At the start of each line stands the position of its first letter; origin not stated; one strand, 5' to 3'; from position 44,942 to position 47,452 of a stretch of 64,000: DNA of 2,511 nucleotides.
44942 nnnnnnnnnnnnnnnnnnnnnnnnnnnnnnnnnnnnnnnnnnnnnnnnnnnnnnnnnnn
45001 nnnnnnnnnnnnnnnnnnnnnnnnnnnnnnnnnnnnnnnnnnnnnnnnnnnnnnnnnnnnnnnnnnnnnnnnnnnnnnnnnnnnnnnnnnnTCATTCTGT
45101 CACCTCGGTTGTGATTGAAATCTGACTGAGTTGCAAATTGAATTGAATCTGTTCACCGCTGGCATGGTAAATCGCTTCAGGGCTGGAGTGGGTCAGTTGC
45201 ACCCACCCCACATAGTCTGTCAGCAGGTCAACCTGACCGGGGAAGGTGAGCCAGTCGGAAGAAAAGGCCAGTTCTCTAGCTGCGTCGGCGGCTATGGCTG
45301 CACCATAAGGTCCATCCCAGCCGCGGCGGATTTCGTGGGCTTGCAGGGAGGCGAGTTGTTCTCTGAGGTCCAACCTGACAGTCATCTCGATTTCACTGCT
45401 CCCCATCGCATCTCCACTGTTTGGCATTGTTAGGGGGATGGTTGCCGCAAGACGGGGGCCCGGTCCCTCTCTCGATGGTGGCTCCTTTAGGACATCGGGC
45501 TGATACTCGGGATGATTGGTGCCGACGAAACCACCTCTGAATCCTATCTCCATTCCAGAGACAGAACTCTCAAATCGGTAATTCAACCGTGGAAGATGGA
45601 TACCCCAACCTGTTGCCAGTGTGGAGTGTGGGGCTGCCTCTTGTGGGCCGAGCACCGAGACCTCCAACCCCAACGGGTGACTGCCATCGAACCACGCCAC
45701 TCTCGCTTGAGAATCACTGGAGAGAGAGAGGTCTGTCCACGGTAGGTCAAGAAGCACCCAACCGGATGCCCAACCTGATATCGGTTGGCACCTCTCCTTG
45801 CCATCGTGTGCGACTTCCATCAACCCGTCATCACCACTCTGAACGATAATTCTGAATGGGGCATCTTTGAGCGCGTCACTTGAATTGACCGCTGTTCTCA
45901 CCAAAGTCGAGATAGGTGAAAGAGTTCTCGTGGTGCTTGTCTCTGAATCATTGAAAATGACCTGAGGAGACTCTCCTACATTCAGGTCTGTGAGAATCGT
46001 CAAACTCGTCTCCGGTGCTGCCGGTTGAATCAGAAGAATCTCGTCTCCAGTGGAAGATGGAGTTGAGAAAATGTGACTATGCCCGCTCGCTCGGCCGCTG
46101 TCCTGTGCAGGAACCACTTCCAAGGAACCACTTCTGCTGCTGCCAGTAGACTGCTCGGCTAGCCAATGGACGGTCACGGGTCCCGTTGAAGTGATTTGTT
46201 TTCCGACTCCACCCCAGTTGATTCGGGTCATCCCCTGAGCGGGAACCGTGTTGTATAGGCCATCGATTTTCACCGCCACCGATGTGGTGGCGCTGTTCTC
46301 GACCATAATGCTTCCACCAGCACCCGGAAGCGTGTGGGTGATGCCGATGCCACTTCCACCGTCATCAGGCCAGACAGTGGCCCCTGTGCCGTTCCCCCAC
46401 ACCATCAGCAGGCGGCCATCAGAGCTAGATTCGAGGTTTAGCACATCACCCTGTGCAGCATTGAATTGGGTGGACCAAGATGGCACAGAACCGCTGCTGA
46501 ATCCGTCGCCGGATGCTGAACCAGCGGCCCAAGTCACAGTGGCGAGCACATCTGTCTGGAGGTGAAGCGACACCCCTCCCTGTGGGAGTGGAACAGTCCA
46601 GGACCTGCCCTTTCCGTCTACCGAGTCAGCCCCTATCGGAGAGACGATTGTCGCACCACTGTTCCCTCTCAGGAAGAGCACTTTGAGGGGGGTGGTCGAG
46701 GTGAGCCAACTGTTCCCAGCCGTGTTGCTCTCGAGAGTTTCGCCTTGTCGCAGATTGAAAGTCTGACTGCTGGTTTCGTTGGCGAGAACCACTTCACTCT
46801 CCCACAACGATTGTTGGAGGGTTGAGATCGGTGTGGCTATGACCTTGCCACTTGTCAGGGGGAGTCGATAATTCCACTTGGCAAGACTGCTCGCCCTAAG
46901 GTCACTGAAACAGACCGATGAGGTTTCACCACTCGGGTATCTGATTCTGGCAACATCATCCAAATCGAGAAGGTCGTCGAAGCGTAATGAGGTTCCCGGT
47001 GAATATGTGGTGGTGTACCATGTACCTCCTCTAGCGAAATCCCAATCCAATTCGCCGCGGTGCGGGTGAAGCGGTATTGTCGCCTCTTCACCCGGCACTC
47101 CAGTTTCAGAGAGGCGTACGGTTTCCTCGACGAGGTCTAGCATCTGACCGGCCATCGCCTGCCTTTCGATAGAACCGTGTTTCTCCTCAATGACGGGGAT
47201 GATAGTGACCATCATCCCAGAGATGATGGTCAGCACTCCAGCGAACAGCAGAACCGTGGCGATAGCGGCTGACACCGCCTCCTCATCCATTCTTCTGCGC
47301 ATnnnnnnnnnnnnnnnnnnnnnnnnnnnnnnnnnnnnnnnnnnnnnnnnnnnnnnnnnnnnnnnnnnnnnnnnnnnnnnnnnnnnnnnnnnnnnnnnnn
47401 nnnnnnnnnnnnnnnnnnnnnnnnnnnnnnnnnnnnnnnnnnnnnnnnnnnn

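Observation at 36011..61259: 25-kb envelope module: anchored subtilase, three giant surface proteins, a wHTH-STAND-TPR regulator and an MBL + three-pilin-like operon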

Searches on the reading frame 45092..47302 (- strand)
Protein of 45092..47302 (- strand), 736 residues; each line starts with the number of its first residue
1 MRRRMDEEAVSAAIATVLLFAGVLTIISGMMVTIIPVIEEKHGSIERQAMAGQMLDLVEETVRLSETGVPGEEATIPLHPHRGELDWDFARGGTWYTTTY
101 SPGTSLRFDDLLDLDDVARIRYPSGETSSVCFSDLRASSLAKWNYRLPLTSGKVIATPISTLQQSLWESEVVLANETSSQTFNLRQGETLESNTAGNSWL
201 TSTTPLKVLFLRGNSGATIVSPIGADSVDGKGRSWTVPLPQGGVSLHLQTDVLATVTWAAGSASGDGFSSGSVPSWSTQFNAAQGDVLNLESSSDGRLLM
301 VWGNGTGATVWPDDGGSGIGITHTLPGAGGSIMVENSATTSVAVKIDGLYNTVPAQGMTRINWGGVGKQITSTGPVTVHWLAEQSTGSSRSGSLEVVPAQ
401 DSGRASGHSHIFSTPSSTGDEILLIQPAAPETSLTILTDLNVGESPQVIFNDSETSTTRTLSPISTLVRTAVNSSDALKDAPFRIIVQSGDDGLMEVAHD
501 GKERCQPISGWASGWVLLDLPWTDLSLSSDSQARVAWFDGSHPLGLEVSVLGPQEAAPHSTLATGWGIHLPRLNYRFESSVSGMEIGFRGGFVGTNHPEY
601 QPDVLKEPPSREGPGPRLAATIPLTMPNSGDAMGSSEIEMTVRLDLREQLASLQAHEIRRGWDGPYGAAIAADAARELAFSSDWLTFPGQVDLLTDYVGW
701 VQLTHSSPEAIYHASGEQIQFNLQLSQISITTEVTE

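Call 6: search_protein_families(library=pfam, proteins=[window:45092-47302:-], max_evalue=0.01)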
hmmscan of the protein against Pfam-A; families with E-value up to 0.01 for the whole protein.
window:45092-47302:- (736 aa): 0 families

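Call 10: find_homologous_proteins(query=window:45092-47302:-)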
Query window:45092-47302:- (736 aa): 233 proteins with E <= 0.001 among 8000 candidates; the best 120 are listed.
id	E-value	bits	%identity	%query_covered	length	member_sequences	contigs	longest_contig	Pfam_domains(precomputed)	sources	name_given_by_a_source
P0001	0.0e+0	1640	100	100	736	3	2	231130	-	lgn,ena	-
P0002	0.0e+0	1085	65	100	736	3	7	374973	-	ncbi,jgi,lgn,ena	jgi:hypothetical protein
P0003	0.0e+0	1080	65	100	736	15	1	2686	-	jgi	jgi:hypothetical protein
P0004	0.0e+0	1054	63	100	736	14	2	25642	-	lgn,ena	-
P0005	0.0e+0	1043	63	100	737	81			-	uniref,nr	uniref:Uncharacterized protein n=1 Tax=uncultured marine group II/III euryarchaeote KM3_12_E03 TaxID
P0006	0.0e+0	1034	62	100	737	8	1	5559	-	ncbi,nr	ncbi:MAG: hypothetical protein CMA77_04030 [Euryarchaeota archaeon]|nr:hypothetical protein [Euryarc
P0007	0.0e+0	1017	61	100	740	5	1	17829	-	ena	-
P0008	8.9e-294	995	62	100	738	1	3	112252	-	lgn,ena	-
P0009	2.4e-275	934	59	100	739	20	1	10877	-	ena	-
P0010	6.6e-271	919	58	100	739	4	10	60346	-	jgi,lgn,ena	jgi:hypothetical protein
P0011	1.2e-269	915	57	100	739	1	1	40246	-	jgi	jgi:hypothetical protein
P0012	1.3e-258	879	57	96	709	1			-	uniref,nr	uniref:Uncharacterized protein n=1 Tax=uncultured marine group II/III euryarchaeote KM3_99_A09 TaxID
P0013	5.3e-246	837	55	99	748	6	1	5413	-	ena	-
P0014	4.9e-245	834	54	99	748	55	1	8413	-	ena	-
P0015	2.1e-241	822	54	99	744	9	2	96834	-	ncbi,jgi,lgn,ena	-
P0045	2.0e-162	561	41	99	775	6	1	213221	-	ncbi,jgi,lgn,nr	ncbi:MAG: hypothetical protein QGF94_00165 [Candidatus Thalassarchaeaceae archaeon]|jgi:hypothetical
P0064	2.1e-136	475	36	99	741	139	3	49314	PF23960.3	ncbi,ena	-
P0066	4.1e-130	454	36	99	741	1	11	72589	PF23960.3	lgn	-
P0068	8.6e-128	446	35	99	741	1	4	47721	PF23960.3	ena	-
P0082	2.5e-124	435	36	99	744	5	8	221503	-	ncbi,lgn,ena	-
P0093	2.1e-121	425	34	98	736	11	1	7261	PF23960.3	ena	-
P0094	7.7e-121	423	34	98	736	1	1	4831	PF23960.3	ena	-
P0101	3.2e-114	401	35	99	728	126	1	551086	-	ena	-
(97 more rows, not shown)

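Call 12: find_encoding_contigs(protein=P0101, flank=10000, max_places=2)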
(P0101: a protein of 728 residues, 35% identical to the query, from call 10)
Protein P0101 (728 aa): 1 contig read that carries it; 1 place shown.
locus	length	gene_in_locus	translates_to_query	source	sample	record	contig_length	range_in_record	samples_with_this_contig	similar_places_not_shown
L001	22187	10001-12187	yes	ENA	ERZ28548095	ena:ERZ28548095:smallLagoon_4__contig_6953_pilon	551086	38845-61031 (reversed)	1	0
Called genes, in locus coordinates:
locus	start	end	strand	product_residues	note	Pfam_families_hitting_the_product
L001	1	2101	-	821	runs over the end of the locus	-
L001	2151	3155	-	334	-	-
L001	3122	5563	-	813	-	-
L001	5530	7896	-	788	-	-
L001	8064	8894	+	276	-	PF00753:Lactamase_B, PF23023:Anti-Pycsar_Apyc1 (weak), PF12706:Lactamase_B_2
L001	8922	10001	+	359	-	-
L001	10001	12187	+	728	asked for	-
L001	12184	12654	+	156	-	-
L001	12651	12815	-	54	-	-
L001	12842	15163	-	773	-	PF13191:AAA_16, PF13401:AAA_22 (faint), PF07719:TPR_2 (faint), PF13176:TPR_7 (faint), PF17874:TPR_MalT (faint), PF00515:TPR_1 (faint), PF13181:TPR_8 (faint), PF13424:TPR_12, +1 more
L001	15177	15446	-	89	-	-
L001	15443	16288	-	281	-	-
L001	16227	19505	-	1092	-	PF13229:Beta_helix (weak)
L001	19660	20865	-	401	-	PF00082:Peptidase_S8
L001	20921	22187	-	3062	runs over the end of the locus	PF02516:STT3, PF13620:CarboxypepD_reg (faint)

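Call 13: find_encoding_contigs(protein=P0045, flank=10000, max_places=2)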
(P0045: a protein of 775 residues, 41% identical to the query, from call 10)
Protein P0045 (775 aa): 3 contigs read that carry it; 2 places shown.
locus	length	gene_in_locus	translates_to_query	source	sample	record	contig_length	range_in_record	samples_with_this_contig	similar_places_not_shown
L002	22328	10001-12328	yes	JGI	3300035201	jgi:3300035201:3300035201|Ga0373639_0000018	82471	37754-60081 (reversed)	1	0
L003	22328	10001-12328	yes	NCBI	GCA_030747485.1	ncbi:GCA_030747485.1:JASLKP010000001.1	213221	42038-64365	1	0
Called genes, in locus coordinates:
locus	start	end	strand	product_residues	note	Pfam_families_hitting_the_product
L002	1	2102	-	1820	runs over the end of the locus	-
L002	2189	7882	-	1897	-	-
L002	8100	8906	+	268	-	PF00753:Lactamase_B, PF23023:Anti-Pycsar_Apyc1, PF12706:Lactamase_B_2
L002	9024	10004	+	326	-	-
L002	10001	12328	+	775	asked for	-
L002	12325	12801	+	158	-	-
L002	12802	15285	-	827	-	PF13191:AAA_16, PF13428:TPR_14 (faint), PF07719:TPR_2 (faint), PF07721:TPR_4 (faint), PF13374:TPR_10 (faint), PF17874:TPR_MalT, PF14938:SNAP (weak), PF13424:TPR_12, +5 more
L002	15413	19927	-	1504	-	PF17957:Big_7 (faint), PF13750:Big_3_3 (faint)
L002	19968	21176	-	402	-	PF00082:Peptidase_S8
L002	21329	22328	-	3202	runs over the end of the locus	PF02516:STT3, PF13620:CarboxypepD_reg (faint), PF13715:CarbopepD_reg_2 (faint)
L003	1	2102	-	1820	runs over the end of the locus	-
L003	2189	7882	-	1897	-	-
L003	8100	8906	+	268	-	PF00753:Lactamase_B, PF23023:Anti-Pycsar_Apyc1, PF12706:Lactamase_B_2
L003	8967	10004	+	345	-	-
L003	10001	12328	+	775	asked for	-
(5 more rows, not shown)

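Call 14: search_protein_families(library=ncbifam, proteins=[window:45092-47302:-], max_evalue=1)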
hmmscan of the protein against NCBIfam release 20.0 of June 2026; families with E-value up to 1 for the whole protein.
window:45092-47302:- (736 aa): 0 families

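Call 15: search_protein_families(library=pfam, proteins=[window:45092-47302:-], max_evalue=10)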
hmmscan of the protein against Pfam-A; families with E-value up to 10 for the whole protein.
window:45092-47302:- (736 aa): 1 family
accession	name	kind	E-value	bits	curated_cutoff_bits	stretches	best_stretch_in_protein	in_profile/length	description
PF23044.1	SH3-C_UBE2O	-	1.4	9.3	21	1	281-314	24-55/68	UBE2O, ubiquitin binding SH3-C domain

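Call 17: find_related_loci(query=A1, collection=genome_contigs, flank=10000)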
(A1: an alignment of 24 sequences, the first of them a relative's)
Query A1 (736 aa) in genome_contigs; peptide patterns used: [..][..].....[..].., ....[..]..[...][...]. (x = any residue, [..] = any of these).
359 stretches matched a pattern; 275 encode a relative of the query (tblastn E <= 1e-3); the best 80 are kept; 80 distinct loci.
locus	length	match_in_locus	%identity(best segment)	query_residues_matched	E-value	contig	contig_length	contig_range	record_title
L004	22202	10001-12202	65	1-734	0e+0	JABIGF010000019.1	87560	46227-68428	MAG: Methanobacteriota archaeon isolate SI053_bin38 k141_570952, whole genome shotgun sequence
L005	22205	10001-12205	62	1-734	0e+0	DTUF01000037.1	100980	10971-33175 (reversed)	MAG TPA_asm: Candidatus Poseidoniales archaeon isolate UWMA-0098 NODE_50_length_100980_cov_13.722120, whole genome shotg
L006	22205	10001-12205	63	1-734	0e+0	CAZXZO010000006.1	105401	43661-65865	MAG TPA_asm: uncultured Candidatus Poseidoniales archaeon isolate binchicken_co46_552 genome assembly, contig: NODE_258_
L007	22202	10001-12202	63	1-734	0e+0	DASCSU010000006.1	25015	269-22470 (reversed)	MAG TPA_asm: Candidatus Thalassarchaeaceae archaeon isolate Ts_MAG_36 NODE_6_length_25015_cov_1.595092, whole genome sho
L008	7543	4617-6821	64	1-734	0e+0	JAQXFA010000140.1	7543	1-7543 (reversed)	MAG: Candidatus Thalassarchaeaceae archaeon isolate cluster2-bin.16 k141_512195, whole genome shotgun sequence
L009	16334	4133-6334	64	1-734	0e+0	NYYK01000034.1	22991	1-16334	MAG: Methanobacteriota archaeon isolate ARS80 36797, whole genome shotgun sequence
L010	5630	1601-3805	63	1-734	0e+0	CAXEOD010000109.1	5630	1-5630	MAG TPA_asm: uncultured Candidatus Poseidoniales archaeon isolate ERR599008_concoct_30 genome assembly, contig: ERZ83813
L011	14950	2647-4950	61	1-734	0e+0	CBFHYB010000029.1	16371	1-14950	MAG: Candidatus Thalassarchaeaceae archaeon isolate AGTU_5_bin_47_strict genome assembly, contig: AGTU_5_bin_47_strict_c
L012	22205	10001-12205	63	1-734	0e+0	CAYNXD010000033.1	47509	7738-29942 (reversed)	MAG TPA_asm: uncultured Candidatus Poseidoniales archaeon isolate SRP092796_co2_761 genome assembly, contig: k141_203766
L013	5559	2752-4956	62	1-734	0e+0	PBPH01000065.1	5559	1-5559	MAG: Methanobacteriota archaeon isolate RS368 TaraRedSea_contig_150601, whole genome shotgun sequence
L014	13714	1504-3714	59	1-734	0e+0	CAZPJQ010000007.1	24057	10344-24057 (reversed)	MAG TPA_asm: uncultured Candidatus Poseidoniales archaeon isolate SRP092902_co1_78 genome assembly, contig: NODE_2780_le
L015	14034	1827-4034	59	1-733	0e+0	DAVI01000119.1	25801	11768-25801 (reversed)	MAG TPA_asm: Euryarchaeota archaeon UBA59 UBA59_contig_56798, whole genome shotgun sequence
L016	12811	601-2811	58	1-734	0e+0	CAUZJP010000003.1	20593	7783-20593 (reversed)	MAG: Candidatus Thalassarchaeaceae archaeon isolate CB11b_AW.8 genome assembly, contig: Ga0310124_10000943, whole genome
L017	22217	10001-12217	61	1-734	0e+0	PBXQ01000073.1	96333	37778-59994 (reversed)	MAG: Thermoplasmata archaeon isolate RS476 TaraRedSea_contig_52955, whole genome shotgun sequence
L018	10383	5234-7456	54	1-729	0e+0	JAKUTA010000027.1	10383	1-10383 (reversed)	MAG: Candidatus Poseidoniales archaeon isolate ALOHA_A2.5_95 A2.5-Poseidoniales-1_27, whole genome shotgun sequence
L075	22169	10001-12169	36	4-729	7e-132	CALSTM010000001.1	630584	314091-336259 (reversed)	MAG: Candidatus Poseidoniaceae archaeon isolate W_MB9_1 genome assembly, contig: contig_5650_W_MB9, whole genome shotgun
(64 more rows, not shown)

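Call 36: predict_structure(alignment_id=A1)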
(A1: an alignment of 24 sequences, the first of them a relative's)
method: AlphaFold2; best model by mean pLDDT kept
length: 736 residues; sequences in the alignment: 24
mean_pLDDT: 79.1   pTM: 0.81
mean pLDDT of the five models: 79.1, 77.1, 75.5, 72.8, 65.8
residues with pLDDT >= 90: 244; 70-90: 323; 50-70: 108; < 50: 61
segments of 3 or more residues with pLDDT < 50: 1-14, 162-164, 671-709
pLDDT, mean of each block of 10 residues (from residue 1): 39 52 63 59 70 85 84 86 78 81 79 84 80 81 89 91 61 88 90 89 91 94 87 94 94 94 92 90 94 94 89 93 90 93 87 91 82 94 78 91 93 77 89 89 88 78 85 68 91 92 85 77 82 81 88 87 89 76 75 68 60 61 75 69 82 79 62 41 30 35 40 66 84 73
secondary structure, 60 per line:
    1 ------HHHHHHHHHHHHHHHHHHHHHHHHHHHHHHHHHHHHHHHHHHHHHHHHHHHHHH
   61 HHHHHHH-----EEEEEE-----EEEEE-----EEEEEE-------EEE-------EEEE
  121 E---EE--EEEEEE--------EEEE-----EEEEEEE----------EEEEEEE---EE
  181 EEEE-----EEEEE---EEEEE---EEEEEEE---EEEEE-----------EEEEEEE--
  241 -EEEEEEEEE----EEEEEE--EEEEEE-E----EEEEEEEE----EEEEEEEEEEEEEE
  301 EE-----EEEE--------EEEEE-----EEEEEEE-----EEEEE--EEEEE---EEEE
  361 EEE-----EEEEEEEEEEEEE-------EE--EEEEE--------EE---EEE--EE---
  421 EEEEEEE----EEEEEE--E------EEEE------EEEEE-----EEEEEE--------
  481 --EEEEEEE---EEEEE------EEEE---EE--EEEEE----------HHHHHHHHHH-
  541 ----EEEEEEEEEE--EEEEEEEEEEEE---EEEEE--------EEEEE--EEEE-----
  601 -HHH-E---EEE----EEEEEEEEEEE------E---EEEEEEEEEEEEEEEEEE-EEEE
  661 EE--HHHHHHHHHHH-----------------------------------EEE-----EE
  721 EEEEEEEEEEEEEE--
elements in order (helices of 4 or more, strands of 3 or more residues): H7-67 E73-78 E84-88 E94-99 E107-109 E117-121 E129-134 E143-146 E152-158 E169-175 E179-184 E190-194 E198-202 E206-212 E216-220 E232-238 E242-250 E255-260 E263-268 E275-282 E287-302 E308-311 E320-324 E330-336 E342-346 E349-353 E357-363 E369-381 E393-397 E411-413 E421-427 E432-437 E447-450 E457-461 E467-472 E483-489 E493-497 E504-507 E515-519 H530-539 E545-554 E557-568 E572-576 E585-589 E592-595 E610-612 E617-627 E638-655 E657-662 H665-675 E711-713 E719-734

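Call 39: fold_search(model_id=the predicted structure, library=pdb)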
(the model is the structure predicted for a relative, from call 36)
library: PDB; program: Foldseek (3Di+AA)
matches with E <= 10: 1626; with E <= 0.001: 75
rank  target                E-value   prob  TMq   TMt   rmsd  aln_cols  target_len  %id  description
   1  4w8j                  1.4e-06  0.91  0.10  0.08  42.1       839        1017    7  Structure of the full-length insecticidal protein Cry1Ac reveals intriguing details of toxin packaging into in vivo form (released 2014-09-17)
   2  7u1h_B                4.9e-06  0.97  0.09  0.16  20.2       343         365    9  Crystal structure of Lens culinaris vicilin (released 2022-03-09)
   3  1uik_B                9.7e-06  0.97  0.09  0.15  17.7       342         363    7  Crystal structure of soybean beta-conglycinin alpha prime homotrimer (released 2004-07-16)
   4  7u1h_A                9.7e-06  0.91  0.09  0.15  20.4       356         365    8  Crystal structure of Lens culinaris vicilin (released 2022-03-09)
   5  1ipj_B                1.3e-05  0.96  0.09  0.15  19.4       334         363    8  CRYSTAL STRUCTURES OF RECOMBINANT AND NATIVE SOYBEAN BETA-CONGLYCININ BETA HOMOTRIMERS COMPLEXES WITH N-ACETYL-D-GLUCO (released 2002-05-16)
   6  4zch_B                1.7e-05  0.69  0.11  0.15  20.6       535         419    7  Single-chain human APRIL-BAFF-BAFF Heterotrimer (released 2015-05-13)
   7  6v7l_C                1.9e-05  0.97  0.09  0.16  18.6       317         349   11  The structure of the P212121 crystal form of canavalin at 173 K (released 2020-02-19)
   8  7u1j_C                1.9e-05  0.92  0.08  0.15  18.7       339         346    8  Crystal structure of Pisum sativum convicilin (released 2022-03-30)
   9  6v7l_A                2.0e-05  0.97  0.09  0.16  18.5       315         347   11  The structure of the P212121 crystal form of canavalin at 173 K (released 2020-02-19)
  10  1uik_A                2.3e-05  0.97  0.09  0.15  18.5       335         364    8  Crystal structure of soybean beta-conglycinin alpha prime homotrimer (released 2004-07-16)
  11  2eaa_B                2.5e-05  0.96  0.09  0.16  19.4       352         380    8  Crystal Structure of Adzuki Bean 7S Globulin-3 (released 2008-02-05)
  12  7u1i_A                3.3e-05  0.84  0.08  0.14  19.5       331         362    9  Crystal structure of Pisum sativum vicilin (released 2022-03-16)
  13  2eaa_C                3.6e-05  0.90  0.09  0.15  19.5       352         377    9  Crystal Structure of Adzuki Bean 7S Globulin-3 (released 2008-02-05)
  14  1ipj_A                3.8e-05  0.97  0.10  0.18  19.5       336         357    8  CRYSTAL STRUCTURES OF RECOMBINANT AND NATIVE SOYBEAN BETA-CONGLYCININ BETA HOMOTRIMERS COMPLEXES WITH N-ACETYL-D-GLUCO (released 2002-05-16)
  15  6v7l_B                3.8e-05  0.96  0.09  0.17  18.5       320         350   11  The structure of the P212121 crystal form of canavalin at 173 K (released 2020-02-19)
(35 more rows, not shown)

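Call 46: search_protein_families(library=pfam, alignment_id=A1, max_evalue=0.01)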
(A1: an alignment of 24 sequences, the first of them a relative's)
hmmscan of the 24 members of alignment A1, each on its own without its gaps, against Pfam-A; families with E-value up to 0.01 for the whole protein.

A. member 1, P0001 (736 aa): 0 families

B. families by the number of members that match (of 24 scanned): 1 family
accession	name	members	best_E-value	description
PF23960.2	DUF7289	14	1.6e-07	Family of unknown function (DUF7289)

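Call 63: search_protein_representatives(alignment_id=A1)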
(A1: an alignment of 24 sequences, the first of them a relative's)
Query: 24 sequences, 742 profile positions. Proteins with E-value up to 0.001 (for the whole library): 135; up to 1e-10: 104; up to 1e-30: 43. The best 135 are listed.
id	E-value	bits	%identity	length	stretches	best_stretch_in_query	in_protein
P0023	0.0e+00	1017.1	-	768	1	1-738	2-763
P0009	3.3e-297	1004.4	-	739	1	1-740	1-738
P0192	2.8e-293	991.4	-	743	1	2-741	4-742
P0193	2.6e-271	918.8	-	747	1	2-739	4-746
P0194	1.8e-257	873.0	-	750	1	2-737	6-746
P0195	7.8e-247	837.9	-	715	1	3-738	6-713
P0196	5.9e-243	825.1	-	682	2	2-435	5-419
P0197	5.5e-242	821.9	-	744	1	5-738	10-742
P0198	4.6e-235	799.0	-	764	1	3-741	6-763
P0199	1.7e-230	783.9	-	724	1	30-738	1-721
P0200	1.2e-199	681.8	-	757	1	3-739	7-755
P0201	7.5e-194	662.7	-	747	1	5-739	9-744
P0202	2.2e-163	562.0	-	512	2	476-741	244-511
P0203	6.1e-114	398.5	-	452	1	2-398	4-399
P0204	1.6e-112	393.8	-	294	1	521-741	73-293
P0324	9.9e-04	34.1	-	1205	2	1-132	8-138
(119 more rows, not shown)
